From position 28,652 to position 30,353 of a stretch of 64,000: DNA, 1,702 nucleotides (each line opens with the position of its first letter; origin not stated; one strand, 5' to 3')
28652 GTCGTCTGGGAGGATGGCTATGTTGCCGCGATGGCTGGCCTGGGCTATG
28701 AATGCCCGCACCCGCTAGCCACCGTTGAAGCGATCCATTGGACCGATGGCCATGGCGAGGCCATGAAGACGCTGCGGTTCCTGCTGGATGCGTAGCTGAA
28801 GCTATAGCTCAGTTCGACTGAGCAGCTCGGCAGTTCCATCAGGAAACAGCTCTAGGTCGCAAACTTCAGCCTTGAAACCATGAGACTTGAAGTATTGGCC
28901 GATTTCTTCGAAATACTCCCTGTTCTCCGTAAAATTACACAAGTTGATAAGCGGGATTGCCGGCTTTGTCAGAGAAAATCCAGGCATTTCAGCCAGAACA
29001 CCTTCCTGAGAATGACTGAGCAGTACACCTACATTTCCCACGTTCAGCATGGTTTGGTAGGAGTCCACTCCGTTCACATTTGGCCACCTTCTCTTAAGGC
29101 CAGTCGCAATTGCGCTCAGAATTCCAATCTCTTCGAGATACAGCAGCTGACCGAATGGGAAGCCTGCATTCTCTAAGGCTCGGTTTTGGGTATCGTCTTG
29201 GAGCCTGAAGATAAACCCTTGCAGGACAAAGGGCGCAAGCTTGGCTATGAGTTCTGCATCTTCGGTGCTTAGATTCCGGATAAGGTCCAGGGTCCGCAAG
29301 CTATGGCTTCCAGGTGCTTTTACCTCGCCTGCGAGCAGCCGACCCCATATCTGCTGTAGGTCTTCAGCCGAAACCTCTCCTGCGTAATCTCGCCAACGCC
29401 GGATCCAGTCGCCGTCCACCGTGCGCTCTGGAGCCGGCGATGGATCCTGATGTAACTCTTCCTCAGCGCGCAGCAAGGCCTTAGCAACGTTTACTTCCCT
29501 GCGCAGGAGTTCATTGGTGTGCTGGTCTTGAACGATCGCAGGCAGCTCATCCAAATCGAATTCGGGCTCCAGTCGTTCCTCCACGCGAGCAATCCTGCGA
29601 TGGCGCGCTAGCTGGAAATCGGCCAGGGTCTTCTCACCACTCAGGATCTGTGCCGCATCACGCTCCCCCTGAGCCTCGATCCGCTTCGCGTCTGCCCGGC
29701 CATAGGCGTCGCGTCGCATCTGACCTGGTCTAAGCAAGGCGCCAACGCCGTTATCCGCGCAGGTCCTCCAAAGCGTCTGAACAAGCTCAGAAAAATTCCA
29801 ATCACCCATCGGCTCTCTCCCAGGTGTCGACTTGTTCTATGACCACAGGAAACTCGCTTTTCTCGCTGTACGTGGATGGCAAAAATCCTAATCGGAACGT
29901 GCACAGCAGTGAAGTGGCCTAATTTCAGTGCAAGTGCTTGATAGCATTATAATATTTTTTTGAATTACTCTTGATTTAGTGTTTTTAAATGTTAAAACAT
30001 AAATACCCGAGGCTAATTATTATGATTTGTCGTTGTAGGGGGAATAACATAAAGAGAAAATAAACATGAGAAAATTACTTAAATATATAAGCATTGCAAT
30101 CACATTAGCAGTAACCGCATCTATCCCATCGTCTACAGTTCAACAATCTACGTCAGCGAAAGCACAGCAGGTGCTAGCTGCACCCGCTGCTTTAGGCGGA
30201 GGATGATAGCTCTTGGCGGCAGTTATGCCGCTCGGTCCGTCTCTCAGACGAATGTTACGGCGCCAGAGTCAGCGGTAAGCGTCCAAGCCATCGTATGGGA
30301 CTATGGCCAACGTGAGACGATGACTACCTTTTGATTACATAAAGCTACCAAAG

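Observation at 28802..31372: Low-GC island with two unknown minus-strand genes and an extremely AT-rich spacer, a candidate novel defence/exclusion module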

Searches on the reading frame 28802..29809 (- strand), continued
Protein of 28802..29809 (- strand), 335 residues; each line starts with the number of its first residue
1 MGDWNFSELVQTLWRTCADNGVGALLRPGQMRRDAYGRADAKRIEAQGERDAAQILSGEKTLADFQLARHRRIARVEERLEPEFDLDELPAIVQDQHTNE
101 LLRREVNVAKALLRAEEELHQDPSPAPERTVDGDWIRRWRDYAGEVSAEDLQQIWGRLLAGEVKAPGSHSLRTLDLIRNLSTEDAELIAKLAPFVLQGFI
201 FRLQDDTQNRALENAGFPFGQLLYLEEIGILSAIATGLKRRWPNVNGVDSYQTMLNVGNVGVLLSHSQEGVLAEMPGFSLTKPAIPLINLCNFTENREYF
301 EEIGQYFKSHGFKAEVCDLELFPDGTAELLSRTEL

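Call 89: find_encoding_contigs(protein=P0143, flank=9000, max_places=2)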
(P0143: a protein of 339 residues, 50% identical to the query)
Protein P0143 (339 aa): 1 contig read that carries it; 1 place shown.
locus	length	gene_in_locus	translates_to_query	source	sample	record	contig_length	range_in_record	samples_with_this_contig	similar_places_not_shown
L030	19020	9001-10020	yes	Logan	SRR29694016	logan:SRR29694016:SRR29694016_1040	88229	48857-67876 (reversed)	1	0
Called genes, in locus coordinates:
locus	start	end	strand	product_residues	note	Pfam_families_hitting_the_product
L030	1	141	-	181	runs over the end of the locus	-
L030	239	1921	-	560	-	PF13708:DUF4942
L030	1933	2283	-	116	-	-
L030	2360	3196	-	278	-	PF00293:NUDIX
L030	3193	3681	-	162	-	-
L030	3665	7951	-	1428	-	-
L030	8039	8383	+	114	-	-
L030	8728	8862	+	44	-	-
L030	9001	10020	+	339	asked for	PF10987:DUF2806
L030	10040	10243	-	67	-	-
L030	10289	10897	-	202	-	-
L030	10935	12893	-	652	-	PF00145:DNA_methylase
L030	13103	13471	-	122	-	PF14359:DUF4406 (weak), PF24963:DUF7768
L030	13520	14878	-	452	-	PF18780:HNH_repeat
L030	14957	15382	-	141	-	PF13957:YafO_toxin (weak)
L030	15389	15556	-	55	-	-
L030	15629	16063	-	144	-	-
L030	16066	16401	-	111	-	PF09907:HigB_toxin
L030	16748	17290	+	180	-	PF03887:YfbU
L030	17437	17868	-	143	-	PF10765:Phage_P22_NinX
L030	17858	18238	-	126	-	PF10765:Phage_P22_NinX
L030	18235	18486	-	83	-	-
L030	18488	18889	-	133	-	-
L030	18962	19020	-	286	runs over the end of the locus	PF01145:Band_7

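Call 98: fold_search(model_id=the predicted structure, library=viral)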
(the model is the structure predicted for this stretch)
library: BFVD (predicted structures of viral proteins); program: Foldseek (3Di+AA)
matches with E <= 10: 646; with E <= 0.001: 1
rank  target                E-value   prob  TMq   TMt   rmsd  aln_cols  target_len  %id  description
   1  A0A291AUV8            9.1e-12  1.00  0.52  0.73   4.0       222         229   22  (no name in the UniProt tables at hand)
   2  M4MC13                1.0e-01  0.23  0.08  0.27  10.7        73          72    8  (no name in the UniProt tables at hand)
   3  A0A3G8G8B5            1.0e-01  0.14  0.09  0.15  16.1       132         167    7  (no name in the UniProt tables at hand)
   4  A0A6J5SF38            1.3e-01  0.15  0.10  0.11  16.8       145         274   11  Uncharacterized protein [uncultured Caudovirales phage]
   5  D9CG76                1.3e-01  0.08  0.09  0.12  18.1       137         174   13  (no name in the UniProt tables at hand)
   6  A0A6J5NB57            2.3e-01  0.06  0.08  0.11  16.3       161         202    9  Uncharacterized protein [uncultured Caudovirales phage]
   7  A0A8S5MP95            2.4e-01  0.09  0.14  0.16  28.4       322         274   10  Terminase small subunit [Siphoviridae sp. ctu7G16]
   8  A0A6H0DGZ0            2.4e-01  0.04  0.07  0.06  27.4       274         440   13  RNA-dependent RNA polymerase [Palmer virus]
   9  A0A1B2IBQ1            2.5e-01  0.05  0.08  0.11  25.4       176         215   11  (no name in the UniProt tables at hand)
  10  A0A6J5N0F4            2.7e-01  0.21  0.13  0.31  12.1       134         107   10  Uncharacterized protein [uncultured Caudovirales phage]
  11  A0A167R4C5            2.7e-01  0.12  0.12  0.21  11.8       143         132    8  Uncharacterized protein [Powai lake megavirus]
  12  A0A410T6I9            2.7e-01  0.06  0.09  0.08  18.7       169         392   10  (no name in the UniProt tables at hand)
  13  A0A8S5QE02            3.0e-01  0.04  0.08  0.10  17.1       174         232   11  Uncharacterized protein [Siphoviridae sp. ctbvd11]
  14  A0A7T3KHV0            3.3e-01  0.09  0.10  0.09  13.5       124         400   13  Putative AAA/AAA+ superfamily ATPase [Campylobacter phage F374]
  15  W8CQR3                3.3e-01  0.02  0.07  0.09  34.4       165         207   11  (no name in the UniProt tables at hand)
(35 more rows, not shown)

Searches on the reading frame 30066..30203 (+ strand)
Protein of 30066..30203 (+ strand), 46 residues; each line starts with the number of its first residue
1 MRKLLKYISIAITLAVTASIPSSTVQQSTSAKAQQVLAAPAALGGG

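Call 46: search_protein_families(library=pfam, proteins=[window:30066-30203:+], max_evalue=1)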
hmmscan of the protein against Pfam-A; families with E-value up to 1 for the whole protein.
seq(46 aa): 1 family
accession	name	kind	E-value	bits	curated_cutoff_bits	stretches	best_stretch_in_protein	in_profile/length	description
PF13368.11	Toprim_C_rpt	-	0.094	13.1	22.3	1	16-45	24-54/57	Topoisomerase C-terminal repeat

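Call 47: search_protein_families(library=ncbifam, proteins=[window:30066-30203:+], max_evalue=1)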
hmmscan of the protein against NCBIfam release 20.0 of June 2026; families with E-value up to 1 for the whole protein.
seq(46 aa): 1 family
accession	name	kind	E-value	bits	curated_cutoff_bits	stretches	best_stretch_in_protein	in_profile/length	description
TIGR00397.1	mauM_napG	subfamily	0.11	12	178.85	1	2-43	5-46/213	MauM/NapG family ferredoxin-type protein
